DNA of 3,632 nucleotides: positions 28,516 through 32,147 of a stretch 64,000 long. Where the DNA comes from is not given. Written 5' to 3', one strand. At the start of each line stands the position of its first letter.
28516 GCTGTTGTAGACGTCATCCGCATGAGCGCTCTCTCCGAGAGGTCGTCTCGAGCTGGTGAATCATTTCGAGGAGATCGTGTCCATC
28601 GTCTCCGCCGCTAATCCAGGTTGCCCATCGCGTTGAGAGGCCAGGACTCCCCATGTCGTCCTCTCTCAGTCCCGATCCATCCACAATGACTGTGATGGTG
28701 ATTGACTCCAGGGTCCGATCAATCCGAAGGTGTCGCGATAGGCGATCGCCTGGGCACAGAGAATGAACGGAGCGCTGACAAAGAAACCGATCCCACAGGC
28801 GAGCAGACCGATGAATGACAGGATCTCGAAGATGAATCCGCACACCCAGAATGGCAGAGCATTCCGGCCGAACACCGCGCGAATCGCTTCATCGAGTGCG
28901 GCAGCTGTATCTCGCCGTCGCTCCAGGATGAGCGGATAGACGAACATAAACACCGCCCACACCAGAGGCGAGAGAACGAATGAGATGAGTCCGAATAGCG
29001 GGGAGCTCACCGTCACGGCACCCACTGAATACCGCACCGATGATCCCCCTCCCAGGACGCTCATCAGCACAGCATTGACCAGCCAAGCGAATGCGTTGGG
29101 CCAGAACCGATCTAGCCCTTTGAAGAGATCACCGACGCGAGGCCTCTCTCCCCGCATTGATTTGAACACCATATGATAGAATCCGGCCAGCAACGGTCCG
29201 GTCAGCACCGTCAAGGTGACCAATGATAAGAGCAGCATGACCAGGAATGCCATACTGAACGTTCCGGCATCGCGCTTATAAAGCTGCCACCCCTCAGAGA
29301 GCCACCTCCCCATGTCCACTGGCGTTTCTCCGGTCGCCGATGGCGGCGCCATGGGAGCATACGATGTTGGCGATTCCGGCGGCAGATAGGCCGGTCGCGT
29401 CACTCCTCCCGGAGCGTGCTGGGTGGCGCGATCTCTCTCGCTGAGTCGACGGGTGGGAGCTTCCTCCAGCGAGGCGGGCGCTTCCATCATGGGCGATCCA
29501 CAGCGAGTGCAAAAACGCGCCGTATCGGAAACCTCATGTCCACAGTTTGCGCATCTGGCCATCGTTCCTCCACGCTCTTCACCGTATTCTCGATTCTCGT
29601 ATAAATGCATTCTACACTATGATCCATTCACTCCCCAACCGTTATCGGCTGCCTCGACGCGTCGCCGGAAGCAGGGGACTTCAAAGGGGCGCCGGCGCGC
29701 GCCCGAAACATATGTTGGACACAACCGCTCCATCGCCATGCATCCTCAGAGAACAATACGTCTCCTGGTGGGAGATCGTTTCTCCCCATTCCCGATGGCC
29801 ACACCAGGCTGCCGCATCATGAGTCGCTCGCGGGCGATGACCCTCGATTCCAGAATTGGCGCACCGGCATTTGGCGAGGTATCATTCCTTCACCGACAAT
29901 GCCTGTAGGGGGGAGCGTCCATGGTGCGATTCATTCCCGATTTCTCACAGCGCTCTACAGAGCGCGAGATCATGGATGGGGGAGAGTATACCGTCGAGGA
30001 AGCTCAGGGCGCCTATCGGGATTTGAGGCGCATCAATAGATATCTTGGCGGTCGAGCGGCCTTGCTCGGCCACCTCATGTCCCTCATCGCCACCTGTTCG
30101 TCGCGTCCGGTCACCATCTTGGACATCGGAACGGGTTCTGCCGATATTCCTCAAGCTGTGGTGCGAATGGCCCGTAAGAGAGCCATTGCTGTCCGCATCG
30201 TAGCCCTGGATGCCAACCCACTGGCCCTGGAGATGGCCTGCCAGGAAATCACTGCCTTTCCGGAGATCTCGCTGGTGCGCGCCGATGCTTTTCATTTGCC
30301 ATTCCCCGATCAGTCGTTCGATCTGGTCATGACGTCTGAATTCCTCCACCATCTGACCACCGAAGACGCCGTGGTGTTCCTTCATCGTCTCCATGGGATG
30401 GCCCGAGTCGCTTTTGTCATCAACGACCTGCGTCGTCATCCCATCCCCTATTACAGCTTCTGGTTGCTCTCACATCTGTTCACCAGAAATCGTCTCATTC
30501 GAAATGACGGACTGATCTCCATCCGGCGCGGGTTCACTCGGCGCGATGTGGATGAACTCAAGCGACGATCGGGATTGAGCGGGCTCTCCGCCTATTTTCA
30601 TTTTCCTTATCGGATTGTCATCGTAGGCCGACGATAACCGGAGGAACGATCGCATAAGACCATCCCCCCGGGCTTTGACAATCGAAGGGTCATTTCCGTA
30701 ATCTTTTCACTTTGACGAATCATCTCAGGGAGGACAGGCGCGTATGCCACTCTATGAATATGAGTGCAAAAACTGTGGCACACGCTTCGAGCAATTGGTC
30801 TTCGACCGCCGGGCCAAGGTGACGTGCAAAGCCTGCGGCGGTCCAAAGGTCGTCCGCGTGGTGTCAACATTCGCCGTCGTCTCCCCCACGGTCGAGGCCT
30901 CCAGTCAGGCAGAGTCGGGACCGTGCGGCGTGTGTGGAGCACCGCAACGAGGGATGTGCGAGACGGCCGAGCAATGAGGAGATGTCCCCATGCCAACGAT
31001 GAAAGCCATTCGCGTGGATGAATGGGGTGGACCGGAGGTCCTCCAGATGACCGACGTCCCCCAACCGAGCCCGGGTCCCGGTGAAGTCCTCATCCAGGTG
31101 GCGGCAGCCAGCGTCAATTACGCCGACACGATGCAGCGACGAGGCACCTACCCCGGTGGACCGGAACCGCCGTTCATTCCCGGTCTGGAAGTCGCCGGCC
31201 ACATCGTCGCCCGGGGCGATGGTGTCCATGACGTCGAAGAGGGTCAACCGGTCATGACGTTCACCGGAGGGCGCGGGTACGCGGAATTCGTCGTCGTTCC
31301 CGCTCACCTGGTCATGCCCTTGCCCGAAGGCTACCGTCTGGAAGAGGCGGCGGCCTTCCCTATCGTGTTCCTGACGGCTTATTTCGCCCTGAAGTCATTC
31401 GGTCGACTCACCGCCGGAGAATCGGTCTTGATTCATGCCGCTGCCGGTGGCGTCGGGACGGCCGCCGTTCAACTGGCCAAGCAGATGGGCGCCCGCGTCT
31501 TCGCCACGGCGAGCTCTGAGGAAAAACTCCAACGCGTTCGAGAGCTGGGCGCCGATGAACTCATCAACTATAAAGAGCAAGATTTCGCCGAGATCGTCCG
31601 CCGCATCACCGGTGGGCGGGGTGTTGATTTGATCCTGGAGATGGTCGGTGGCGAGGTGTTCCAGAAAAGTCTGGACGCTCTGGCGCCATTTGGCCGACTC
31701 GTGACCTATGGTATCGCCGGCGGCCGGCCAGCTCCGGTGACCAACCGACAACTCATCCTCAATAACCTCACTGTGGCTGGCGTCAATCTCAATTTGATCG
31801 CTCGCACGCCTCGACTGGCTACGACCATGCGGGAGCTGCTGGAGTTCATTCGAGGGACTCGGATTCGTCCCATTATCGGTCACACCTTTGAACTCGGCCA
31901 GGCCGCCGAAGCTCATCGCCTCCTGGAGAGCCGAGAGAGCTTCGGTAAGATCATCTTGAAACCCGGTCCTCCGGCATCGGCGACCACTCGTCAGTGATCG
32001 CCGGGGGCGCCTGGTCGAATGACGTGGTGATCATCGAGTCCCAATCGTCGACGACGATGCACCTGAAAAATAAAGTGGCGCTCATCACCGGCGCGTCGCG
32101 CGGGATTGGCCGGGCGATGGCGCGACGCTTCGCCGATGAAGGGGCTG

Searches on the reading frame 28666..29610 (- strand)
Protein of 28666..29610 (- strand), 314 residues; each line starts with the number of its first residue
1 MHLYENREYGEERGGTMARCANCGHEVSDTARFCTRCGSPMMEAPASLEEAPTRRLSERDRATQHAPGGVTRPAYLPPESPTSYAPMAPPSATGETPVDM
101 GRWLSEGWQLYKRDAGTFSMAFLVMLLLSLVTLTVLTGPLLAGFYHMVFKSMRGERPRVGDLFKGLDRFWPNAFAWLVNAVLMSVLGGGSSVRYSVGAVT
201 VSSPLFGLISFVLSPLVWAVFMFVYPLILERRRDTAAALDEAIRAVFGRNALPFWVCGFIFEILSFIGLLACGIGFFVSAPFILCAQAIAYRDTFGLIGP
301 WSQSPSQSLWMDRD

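Call 86: search_protein_families(library=pfam, max_evalue=0.00001, proteins=[window:28666-29610:-])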
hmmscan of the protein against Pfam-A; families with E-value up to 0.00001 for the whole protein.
window:28666-29610:- (314 aa): 1 family
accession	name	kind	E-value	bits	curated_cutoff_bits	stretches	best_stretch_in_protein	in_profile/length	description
PF13240.11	Zn_Ribbon_1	-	5.8e-09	35.9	25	1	20-40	2-22/23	zinc-ribbon domain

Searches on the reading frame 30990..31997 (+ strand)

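Call 86: search_protein_families(library=pfam, max_evalue=0.00001, proteins=[window:30990-31997:+])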
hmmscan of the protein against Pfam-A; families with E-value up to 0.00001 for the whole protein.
window:30990-31997:+ (335 aa): 3 families
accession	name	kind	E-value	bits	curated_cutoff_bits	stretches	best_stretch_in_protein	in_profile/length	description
PF00107.32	ADH_zinc_N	-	2.8e-35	121.5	31.8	1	154-275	1-122/129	Zinc-binding dehydrogenase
PF13602.12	ADH_zinc_N_2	-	8.7e-28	98.3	27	1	186-323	1-134/134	Zinc-binding dehydrogenase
PF08240.17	ADH_N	-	6.7e-18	65.3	23.5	1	29-113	1-104/104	Alcohol dehydrogenase GroES-like domain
